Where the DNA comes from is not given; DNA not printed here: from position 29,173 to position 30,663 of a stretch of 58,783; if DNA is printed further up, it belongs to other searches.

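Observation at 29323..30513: Deaminase-type amidohydrolase inside the riboflavin operon: candidate for the unassigned archaeal pyrimidine deaminase step, or an ArfB substitute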

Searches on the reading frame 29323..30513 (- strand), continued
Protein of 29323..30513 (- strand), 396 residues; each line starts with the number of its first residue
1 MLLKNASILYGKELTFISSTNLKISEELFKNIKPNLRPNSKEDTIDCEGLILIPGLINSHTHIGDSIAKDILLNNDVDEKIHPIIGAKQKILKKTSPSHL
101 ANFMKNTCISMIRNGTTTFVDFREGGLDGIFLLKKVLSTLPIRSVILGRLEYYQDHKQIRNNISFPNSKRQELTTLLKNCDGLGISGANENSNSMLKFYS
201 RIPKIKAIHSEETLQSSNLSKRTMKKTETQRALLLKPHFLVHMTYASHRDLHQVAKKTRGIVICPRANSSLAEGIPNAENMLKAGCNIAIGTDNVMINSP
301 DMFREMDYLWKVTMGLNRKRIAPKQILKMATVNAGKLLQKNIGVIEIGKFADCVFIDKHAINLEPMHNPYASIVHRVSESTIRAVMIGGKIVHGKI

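Call 42: search_protein_families(library=ncbifam, proteins=[P0186, P0217, P0262, P0202, P0235, P0246, P0169, P0270, P0210, P0172], max_evalue=1e-20)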
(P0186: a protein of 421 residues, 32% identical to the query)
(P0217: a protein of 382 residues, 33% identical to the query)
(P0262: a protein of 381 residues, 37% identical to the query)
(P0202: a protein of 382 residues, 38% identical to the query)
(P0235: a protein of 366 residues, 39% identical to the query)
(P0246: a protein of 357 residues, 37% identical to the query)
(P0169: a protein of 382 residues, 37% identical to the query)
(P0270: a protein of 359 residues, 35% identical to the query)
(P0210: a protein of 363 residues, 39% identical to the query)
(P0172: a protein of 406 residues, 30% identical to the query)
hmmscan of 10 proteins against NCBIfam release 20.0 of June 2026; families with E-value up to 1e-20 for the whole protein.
P0186 (421 aa): 9 families
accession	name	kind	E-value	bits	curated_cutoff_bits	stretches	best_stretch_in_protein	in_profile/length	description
NF005552.0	PRK07213.1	equivalog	1.8e-75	254.2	294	1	6-405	3-378/382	chlorohydrolase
NF006056.0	PRK08204.1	subfamily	2.1e-34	119.1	391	1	203-408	203-414/449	hypothetical protein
NF006549.0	PRK09045.1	equivalog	2.5e-31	108.8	540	1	199-407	200-412/444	TRZ/ATZ family hydrolase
NF006252.0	PRK08393.1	equivalog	2e-27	96.3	617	1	203-408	190-397/424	N-ethylammeline chlorohydrolase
NF009059.0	PRK12393.1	equivalog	5.5e-25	88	543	0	199-407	218-428/460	amidohydrolase family protein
NF004995.0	PRK06380.1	subfamily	3.9e-23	82.1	567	0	201-408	185-397/418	metal-dependent hydrolase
NF005557.0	PRK07228.1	equivalog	1.7e-22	79.8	522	0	253-408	253-411/445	5'-deoxyadenosine deaminase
NF004701.0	PRK06038.1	equivalog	1.9e-22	79.5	609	0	200-408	190-400/432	N-ethylammeline chlorohydrolase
NF006681.0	PRK09229.1-2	equivalog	4.4e-22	78.5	362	0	194-409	207-424/451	formimidoylglutamate deiminase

P0217 (382 aa): 2 families
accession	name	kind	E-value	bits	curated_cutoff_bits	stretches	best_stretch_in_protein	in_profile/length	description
NF005552.0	PRK07213.1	equivalog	2.2e-83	280.3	294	1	5-369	4-373/382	chlorohydrolase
NF004701.0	PRK06038.1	equivalog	6.1e-22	77.9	609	0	233-368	247-391/432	N-ethylammeline chlorohydrolase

P0262 (381 aa): 5 families
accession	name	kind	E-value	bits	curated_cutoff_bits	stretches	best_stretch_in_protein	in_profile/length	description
NF005552.0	PRK07213.1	equivalog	6.9e-77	258.9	294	1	13-352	4-366/382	chlorohydrolase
NF004995.0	PRK06380.1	subfamily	9.9e-25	87.4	567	0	200-371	220-397/418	metal-dependent hydrolase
NF006549.0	PRK09045.1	equivalog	9.2e-24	83.8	540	0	218-335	256-379/444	TRZ/ATZ family hydrolase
NF005557.0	PRK07228.1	equivalog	2e-22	79.5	522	0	217-376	251-416/445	5'-deoxyadenosine deaminase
NF004701.0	PRK06038.1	equivalog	4.4e-21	75.1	609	0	214-339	240-370/432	N-ethylammeline chlorohydrolase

P0202 (382 aa): 9 families
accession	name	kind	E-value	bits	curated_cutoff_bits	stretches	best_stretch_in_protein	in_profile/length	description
NF005552.0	PRK07213.1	equivalog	2.1e-76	257.3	294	1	11-375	9-378/382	chlorohydrolase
NF006549.0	PRK09045.1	equivalog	9.1e-30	103.6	540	1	213-380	250-415/444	TRZ/ATZ family hydrolase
TIGR02967.1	guan_deamin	equivalog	4e-26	91.9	375.4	1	181-376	190-401/401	guanine deaminase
NF004995.0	PRK06380.1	subfamily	1.4e-25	90.1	567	0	235-378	253-397/418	metal-dependent hydrolase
NF006252.0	PRK08393.1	equivalog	8.5e-25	87.6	617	0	181-379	190-398/424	N-ethylammeline chlorohydrolase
NF005557.0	PRK07228.1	equivalog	1.7e-24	86.3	522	0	221-381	252-414/445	5'-deoxyadenosine deaminase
NF006056.0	PRK08204.1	subfamily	2.1e-22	79.5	391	0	212-379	241-415/449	hypothetical protein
NF006269.1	PRK08418.1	equivalog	2.9e-22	79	320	0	220-378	256-406/408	aminofutalosine deaminase family hydrolase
NF006679.0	PRK09228.1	subfamily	8.3e-21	74.2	351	0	221-359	267-403/433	guanine deaminase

P0235 (366 aa): 1 family
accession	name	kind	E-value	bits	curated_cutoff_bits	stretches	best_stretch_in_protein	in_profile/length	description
NF005552.0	PRK07213.1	equivalog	2.6e-83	280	294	1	6-365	6-375/382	chlorohydrolase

P0246 (357 aa): 2 families
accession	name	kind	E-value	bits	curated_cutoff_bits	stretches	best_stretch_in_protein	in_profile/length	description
NF005552.0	PRK07213.1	equivalog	5.4e-81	272.4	294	1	1-338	1-363/382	chlorohydrolase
NF006252.0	PRK08393.1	equivalog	5.5e-23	81.7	617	0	4-117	5-119/424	N-ethylammeline chlorohydrolase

P0169 (382 aa): 14 families
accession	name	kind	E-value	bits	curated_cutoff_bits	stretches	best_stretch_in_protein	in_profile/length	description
NF005552.0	PRK07213.1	equivalog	2.3e-95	319.7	294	1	8-374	8-377/382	chlorohydrolase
NF006252.0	PRK08393.1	equivalog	1.1e-35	123.5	617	1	177-377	189-396/424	N-ethylammeline chlorohydrolase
NF006549.0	PRK09045.1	equivalog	1.3e-32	113.1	540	1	175-380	201-415/444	TRZ/ATZ family hydrolase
NF004995.0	PRK06380.1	subfamily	5.6e-31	108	567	1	166-377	175-396/418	metal-dependent hydrolase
NF009059.0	PRK12393.1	equivalog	3.9e-27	95.1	543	0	175-379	219-430/460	amidohydrolase family protein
NF006055.0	PRK08203.1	equivalog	7.1e-26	90.8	532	1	177-379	217-425/455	8-oxoguanine deaminase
NF004701.0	PRK06038.1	equivalog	1.7e-25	89.6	609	0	173-376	188-398/432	N-ethylammeline chlorohydrolase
NF005557.0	PRK07228.1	equivalog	1.9e-25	89.5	522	0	179-381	201-414/445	5'-deoxyadenosine deaminase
TIGR02022.1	hutF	equivalog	3.8e-24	85.2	413.05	0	167-379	206-430/455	formimidoylglutamate deiminase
NF005211.0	PRK06687.1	equivalog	3.9e-24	85.2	703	0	183-379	202-408/419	TRZ/ATZ family protein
NF006681.0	PRK09229.1-2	equivalog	8.3e-24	84.1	362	0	165-380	203-425/451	formimidoylglutamate deiminase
TIGR02967.1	guan_deamin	equivalog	1e-22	80.7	375.4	0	176-376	185-401/401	guanine deaminase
NF005540.0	PRK07203.1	equivalog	1.9e-22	79.5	444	0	165-381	193-415/444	putative aminohydrolase SsnA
NF006269.1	PRK08418.1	equivalog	3e-22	78.9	320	0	223-379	253-407/408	aminofutalosine deaminase family hydrolase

P0270 (359 aa): 1 family
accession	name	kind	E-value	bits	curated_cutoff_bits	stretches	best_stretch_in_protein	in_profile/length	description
NF005552.0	PRK07213.1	equivalog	1.7e-69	234.5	294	1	2-334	4-360/382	chlorohydrolase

P0210 (363 aa): 5 families
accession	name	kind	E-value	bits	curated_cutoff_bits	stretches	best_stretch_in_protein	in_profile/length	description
NF005552.0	PRK07213.1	equivalog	9e-87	291.4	294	1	5-362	3-376/382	chlorohydrolase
NF006252.0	PRK08393.1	equivalog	5.8e-24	84.9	617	0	217-361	243-391/424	N-ethylammeline chlorohydrolase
NF004701.0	PRK06038.1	equivalog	5.3e-22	78.1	609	0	218-359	247-392/432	N-ethylammeline chlorohydrolase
NF005557.0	PRK07228.1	equivalog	2.6e-21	75.9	522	0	217-357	253-401/445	5'-deoxyadenosine deaminase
NF006549.0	PRK09045.1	equivalog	5.9e-21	74.6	540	0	214-349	253-395/444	TRZ/ATZ family hydrolase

P0172 (406 aa): 10 families
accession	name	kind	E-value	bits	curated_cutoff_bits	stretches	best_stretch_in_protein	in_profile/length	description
NF005552.0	PRK07213.1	equivalog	5.7e-77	259.2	294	1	2-393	3-376/382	chlorohydrolase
NF005557.0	PRK07228.1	equivalog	4.7e-30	104.7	522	1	4-401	6-414/445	5'-deoxyadenosine deaminase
NF006549.0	PRK09045.1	equivalog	1.5e-29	102.9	540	1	209-390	220-405/444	TRZ/ATZ family hydrolase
NF006252.0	PRK08393.1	equivalog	8.3e-28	97.5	617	0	205-393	202-392/424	N-ethylammeline chlorohydrolase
NF006681.0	PRK09229.1-2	equivalog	3.8e-27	95.1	362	1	208-400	231-425/451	formimidoylglutamate deiminase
NF006055.0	PRK08203.1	equivalog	7.9e-25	87.3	532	0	208-385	233-412/455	8-oxoguanine deaminase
NF006056.0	PRK08204.1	subfamily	3.4e-24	85.4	391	0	232-400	239-416/449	hypothetical protein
NF004701.0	PRK06038.1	equivalog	8.8e-24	84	609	0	208-393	208-395/432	N-ethylammeline chlorohydrolase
NF009059.0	PRK12393.1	equivalog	5.3e-23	81.4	543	0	209-398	238-429/460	amidohydrolase family protein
NF004995.0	PRK06380.1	subfamily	1.7e-21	76.7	567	0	4-394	6-393/418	metal-dependent hydrolase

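Call 44: find_homologous_proteins(query=A2, max_evalue=1e-10)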
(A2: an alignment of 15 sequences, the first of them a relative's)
Query A2 (15 sequences) (421 aa, profile of the alignment): 163 proteins with E <= 1e-10 among 8000 candidates; the best 120 are listed.
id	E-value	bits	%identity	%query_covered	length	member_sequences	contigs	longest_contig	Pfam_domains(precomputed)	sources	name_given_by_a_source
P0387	1.1e-131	457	34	86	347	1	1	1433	PF00962.29,PF07969.18,PF01979.27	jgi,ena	-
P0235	1.4e-130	454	25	82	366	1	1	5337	PF00962.29,PF01979.27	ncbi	-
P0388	1.4e-129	450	31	93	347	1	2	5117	PF00962.29,PF07969.18,PF01979.27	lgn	-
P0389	1.1e-127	444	33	96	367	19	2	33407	PF00962.29,PF07969.18,PF01979.27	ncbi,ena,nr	ncbi:MAG: amidohydrolase family protein [Methanosarcinales archaeon]|nr:amidohydrolase family protei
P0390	1.3e-116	408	26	83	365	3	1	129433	PF00962.29,PF01979.27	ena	-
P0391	4.1e-116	406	32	94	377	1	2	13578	PF00962.29,PF07969.18,PF01979.27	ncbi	-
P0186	5.4e-116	406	100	100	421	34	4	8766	PF07969.18,PF01979.27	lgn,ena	-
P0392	7.2e-115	402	30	94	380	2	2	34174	PF07969.18,PF01979.27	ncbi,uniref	ncbi:amidohydrolase family protein [Methanothrix sp.]|uniref:amidohydrolase family protein n=1 Tax=M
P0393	9.5e-115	402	32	93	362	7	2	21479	PF00962.29,PF07969.18,PF01979.27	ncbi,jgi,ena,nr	ncbi:MAG TPA: amidohydrolase family protein [Candidatus Acidoferrales bacterium]|nr:amidohydrolase f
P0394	3.0e-113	397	30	94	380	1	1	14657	PF00962.29,PF07969.18,PF01979.27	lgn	-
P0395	3.8e-113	396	95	100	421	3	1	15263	PF07969.18,PF01979.27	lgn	-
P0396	1.4e-112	394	26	86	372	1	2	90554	PF00962.29,PF01979.27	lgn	-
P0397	5.1e-111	389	82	99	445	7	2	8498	PF07969.18,PF01979.27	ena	-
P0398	8.9e-110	385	54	96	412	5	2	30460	PF07969.18,PF01979.27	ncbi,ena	-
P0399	1.1e-107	378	74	99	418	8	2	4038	PF07969.18,PF01979.27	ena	-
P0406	6.8e-104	366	75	99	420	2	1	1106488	PF07969.18,PF01979.27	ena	-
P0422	1.2e-78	283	27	95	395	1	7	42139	PF01979.27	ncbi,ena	-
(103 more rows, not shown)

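Call 45: find_encoding_contigs(protein=P0389, flank=5000, max_places=1)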
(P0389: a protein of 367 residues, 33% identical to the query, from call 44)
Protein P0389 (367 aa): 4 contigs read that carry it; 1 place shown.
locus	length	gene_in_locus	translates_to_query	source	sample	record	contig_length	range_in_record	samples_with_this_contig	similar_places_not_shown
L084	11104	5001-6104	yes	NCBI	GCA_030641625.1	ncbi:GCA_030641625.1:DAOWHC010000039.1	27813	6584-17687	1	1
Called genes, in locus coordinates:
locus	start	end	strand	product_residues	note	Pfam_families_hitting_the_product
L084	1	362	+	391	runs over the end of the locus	PF00202:Aminotran_3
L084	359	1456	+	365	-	PF00155:Aminotran_1_2, PF01041:DegT_DnrJ_EryC1 (faint)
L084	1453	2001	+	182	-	PF13238:AAA_18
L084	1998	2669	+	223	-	PF01066:CDP-OH_P_transf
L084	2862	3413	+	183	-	PF00352:TBP, PF11858:DUF3378 (faint), PF00352:TBP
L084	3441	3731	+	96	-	-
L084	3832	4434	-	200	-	-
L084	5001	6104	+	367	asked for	PF01979:Amidohydro_1, PF00962:A_deaminase, PF07969:Amidohydro_3 (weak)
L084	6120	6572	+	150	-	PF00582:Usp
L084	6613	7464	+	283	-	PF00571:CBS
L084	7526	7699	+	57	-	PF03911:Sec61_beta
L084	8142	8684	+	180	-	PF10469:AKAP7_NLS (weak), PF02834:LigT_PEase, PF13563:2_5_RNA_ligase2, PF02834:LigT_PEase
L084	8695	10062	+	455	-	PF01909:NTP_transf_2, PF09249:tRNA_NucTransf2, PF21133:CAA_C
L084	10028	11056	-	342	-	PF00850:Hist_deacetyl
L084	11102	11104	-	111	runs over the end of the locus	PF09884:DUF2111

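Call 46: find_encoding_contigs(protein=P0392, flank=5000, max_places=1)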
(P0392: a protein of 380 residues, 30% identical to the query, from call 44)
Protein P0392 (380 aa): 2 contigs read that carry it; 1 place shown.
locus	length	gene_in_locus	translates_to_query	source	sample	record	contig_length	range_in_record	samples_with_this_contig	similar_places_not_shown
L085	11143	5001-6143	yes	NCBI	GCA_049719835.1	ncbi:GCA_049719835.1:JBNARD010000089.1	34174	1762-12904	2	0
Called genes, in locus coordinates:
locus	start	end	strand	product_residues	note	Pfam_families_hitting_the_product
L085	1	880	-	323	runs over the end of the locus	PF12724:Flavodoxin_5, PF01243:PNPOx_N, PF12900:Pyridox_ox_2 (faint)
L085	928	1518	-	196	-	PF04013:Methyltrn_RNA_2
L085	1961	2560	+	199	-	PF00565:SNase, PF02805:Ada_Zn_binding (weak)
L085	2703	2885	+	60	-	PF01472:PUA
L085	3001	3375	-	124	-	PF00932:LTD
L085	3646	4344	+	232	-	PF02596:DUF169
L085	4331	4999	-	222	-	PF01872:RibD_C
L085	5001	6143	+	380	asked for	PF01979:Amidohydro_1, PF07969:Amidohydro_3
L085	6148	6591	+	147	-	PF00582:Usp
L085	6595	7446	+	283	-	PF00571:CBS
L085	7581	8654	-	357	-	PF04406:TP6A_N, PF20768:Topo_VI_alpha, PF21180:TOP6A-Spo11_Toprim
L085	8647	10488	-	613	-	PF02518:HATPase_c, PF13589:HATPase_c_3 (weak), PF09239:Topo-VIb_trans, PF18000:Top6b_C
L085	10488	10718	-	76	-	PF01037:AsnC_trans_reg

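Call 47: find_encoding_contigs(protein=P0406, flank=5000, max_places=1)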
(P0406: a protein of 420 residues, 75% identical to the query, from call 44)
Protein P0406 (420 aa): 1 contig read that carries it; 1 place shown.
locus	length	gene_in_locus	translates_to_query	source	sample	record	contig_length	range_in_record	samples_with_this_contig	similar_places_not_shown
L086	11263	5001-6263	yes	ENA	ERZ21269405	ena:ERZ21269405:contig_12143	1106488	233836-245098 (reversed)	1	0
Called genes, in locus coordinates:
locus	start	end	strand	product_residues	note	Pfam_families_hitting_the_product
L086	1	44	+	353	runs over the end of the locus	PF02668:TauD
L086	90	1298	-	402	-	PF02771:Acyl-CoA_dh_N (faint), PF02770:Acyl-CoA_dh_M, PF00441:Acyl-CoA_dh_1 (faint)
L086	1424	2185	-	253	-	-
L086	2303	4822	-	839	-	PF00535:Glycos_transf_2, PF13641:Glyco_tranf_2_3, PF13632:Glyco_trans_2_3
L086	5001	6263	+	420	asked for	PF01979:Amidohydro_1, PF07969:Amidohydro_3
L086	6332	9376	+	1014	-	PF13191:AAA_16, PF13401:AAA_22 (faint), PF00196:GerE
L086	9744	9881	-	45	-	-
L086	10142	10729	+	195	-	-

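Call 48: find_encoding_contigs(protein=P0390, flank=5000, max_places=1)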
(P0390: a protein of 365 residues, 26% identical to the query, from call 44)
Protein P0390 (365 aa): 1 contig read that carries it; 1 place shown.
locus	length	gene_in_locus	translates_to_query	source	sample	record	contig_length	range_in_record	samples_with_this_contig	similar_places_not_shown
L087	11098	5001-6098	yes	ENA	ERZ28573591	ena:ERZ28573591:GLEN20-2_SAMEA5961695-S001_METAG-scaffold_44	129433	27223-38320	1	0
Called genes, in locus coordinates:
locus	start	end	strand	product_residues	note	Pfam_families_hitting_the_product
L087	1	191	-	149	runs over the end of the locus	PF09875:DUF2102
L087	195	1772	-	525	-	PF26548:DUF8179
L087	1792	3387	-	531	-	PF00931:NB-ARC (faint), PF00005:ABC_tran, PF13304:AAA_21 (faint), PF00005:ABC_tran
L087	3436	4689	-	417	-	PF20695:UbiD_N, PF01977:UbiD, PF20696:UbiD_C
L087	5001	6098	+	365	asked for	PF01979:Amidohydro_1, PF00962:A_deaminase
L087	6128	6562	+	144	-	PF00582:Usp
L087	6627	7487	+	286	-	PF00571:CBS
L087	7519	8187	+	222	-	PF01872:RibD_C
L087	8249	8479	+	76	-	PF00696:AA_kinase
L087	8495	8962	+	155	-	PF00696:AA_kinase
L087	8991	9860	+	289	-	PF04414:tRNA_deacylase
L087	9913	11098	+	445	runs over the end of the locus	PF01654:Cyt_bd_oxida_I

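Call 49: list_cluster_members(proteins=[P0202, P0169, P0235, P0246, P0217, P0262, P0210, P0172, P0214, P0236])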
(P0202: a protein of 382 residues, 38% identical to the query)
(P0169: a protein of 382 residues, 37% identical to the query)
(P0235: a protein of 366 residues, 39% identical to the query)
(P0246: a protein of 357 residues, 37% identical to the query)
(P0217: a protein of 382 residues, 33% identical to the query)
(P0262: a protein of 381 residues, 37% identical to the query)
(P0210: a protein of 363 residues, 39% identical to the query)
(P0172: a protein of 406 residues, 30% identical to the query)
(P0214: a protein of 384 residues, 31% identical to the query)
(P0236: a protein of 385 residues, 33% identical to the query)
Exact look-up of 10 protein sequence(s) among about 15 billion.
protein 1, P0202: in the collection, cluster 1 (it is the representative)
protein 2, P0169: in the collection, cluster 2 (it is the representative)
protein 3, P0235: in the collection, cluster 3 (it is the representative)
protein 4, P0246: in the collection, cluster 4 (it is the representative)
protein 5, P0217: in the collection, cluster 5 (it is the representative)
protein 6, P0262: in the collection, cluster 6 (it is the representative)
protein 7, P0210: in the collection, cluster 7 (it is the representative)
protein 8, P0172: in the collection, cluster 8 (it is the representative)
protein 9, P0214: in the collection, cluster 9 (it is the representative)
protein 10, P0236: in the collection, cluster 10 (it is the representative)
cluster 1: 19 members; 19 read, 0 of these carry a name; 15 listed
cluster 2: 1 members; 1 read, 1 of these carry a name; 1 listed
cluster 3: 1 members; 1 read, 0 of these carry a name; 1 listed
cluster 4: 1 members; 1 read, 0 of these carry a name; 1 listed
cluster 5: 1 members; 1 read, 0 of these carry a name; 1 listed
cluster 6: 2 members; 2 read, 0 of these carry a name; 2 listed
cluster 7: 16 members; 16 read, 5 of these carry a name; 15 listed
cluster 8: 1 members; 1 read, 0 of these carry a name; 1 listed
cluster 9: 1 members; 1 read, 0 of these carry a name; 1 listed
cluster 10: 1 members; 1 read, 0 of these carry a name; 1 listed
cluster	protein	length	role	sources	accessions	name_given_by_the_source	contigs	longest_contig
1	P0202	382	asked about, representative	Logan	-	-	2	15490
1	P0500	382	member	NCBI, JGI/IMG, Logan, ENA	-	-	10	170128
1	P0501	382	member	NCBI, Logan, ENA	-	-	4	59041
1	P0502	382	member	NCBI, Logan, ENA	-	-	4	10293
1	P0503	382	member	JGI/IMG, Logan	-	-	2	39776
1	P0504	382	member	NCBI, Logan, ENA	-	-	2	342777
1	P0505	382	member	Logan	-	-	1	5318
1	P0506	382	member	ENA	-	-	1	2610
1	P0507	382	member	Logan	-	-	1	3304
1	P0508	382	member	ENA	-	-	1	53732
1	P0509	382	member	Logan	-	-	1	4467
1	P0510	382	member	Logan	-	-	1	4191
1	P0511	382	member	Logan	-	-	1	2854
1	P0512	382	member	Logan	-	-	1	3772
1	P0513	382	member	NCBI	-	-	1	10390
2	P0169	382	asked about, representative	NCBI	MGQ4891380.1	MAG: amidohydrolase family protein [Candidatus Njordarchaeia archaeon]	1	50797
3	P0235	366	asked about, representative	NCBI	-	-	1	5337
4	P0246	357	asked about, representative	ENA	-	-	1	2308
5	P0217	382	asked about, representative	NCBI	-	-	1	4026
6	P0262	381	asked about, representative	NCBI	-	-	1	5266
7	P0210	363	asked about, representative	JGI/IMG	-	cytosine/adenosine deaminase-related metal-dependent hydrolase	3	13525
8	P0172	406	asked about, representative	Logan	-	-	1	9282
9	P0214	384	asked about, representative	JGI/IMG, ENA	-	-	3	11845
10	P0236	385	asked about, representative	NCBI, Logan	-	-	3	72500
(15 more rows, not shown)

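Call 56: find_encoding_contigs(protein=P0287, flank=5000, max_places=1)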
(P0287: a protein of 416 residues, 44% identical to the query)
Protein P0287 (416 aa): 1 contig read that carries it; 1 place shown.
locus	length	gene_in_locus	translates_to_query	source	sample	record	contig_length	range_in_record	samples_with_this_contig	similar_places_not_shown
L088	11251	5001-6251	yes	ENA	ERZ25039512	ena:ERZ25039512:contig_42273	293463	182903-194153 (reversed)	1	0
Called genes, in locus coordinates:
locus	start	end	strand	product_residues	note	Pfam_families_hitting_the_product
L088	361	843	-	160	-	-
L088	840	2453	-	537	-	PF18998:Flg_new_2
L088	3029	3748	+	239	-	PF00926:DHBP_synthase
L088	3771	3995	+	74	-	PF00885:DMRL_synthase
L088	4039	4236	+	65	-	PF00885:DMRL_synthase (weak)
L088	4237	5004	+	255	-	PF05165:GCH_III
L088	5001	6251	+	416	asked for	PF01979:Amidohydro_1, PF07969:Amidohydro_3, PF00962:A_deaminase (weak)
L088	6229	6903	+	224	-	PF01872:RibD_C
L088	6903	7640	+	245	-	PF02633:Creatininase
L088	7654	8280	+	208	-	PF00677:Lum_binding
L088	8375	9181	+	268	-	PF01978:TrmB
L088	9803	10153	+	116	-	PF00483:NTP_transferase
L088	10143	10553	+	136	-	PF00483:NTP_transferase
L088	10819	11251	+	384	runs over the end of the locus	PF02878:PGM_PMM_I, PF02879:PGM_PMM_II, PF02880:PGM_PMM_III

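Call 57: find_encoding_contigs(protein=P0422, flank=5000, max_places=1)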
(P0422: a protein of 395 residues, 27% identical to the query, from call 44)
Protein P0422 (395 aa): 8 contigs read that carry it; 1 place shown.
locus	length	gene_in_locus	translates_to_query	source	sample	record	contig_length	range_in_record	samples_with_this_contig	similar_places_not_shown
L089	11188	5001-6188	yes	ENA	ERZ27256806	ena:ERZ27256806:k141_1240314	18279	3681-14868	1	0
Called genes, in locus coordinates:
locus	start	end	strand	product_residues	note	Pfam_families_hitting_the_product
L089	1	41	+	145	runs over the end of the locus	PF13302:Acetyltransf_3 (weak), PF00583:Acetyltransf_1, PF13673:Acetyltransf_10, PF08445:FR47 (faint), PF13420:Acetyltransf_4 (weak), PF13508:Acetyltransf_7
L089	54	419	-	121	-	-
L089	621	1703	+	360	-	PF00988:CPSase_sm_chain, PF00117:GATase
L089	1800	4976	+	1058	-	PF25596:CPSase_L_D1, PF02786:CPSase_L_D2, PF07478:Dala_Dala_lig_C, PF02787:CPSase_L_D3, PF25596:CPSase_L_D1, PF02786:CPSase_L_D2, PF02222:ATP-grasp, PF02142:MGS, +6 more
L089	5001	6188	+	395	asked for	PF01979:Amidohydro_1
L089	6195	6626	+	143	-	PF00582:Usp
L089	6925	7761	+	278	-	PF00571:CBS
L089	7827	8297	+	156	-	-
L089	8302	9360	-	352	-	PF02540:NAD_synthase (weak), PF01171:ATP_bind_3, PF06508:QueC (faint)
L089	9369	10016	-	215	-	PF07812:TfuA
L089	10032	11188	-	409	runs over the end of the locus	PF02624:YcaO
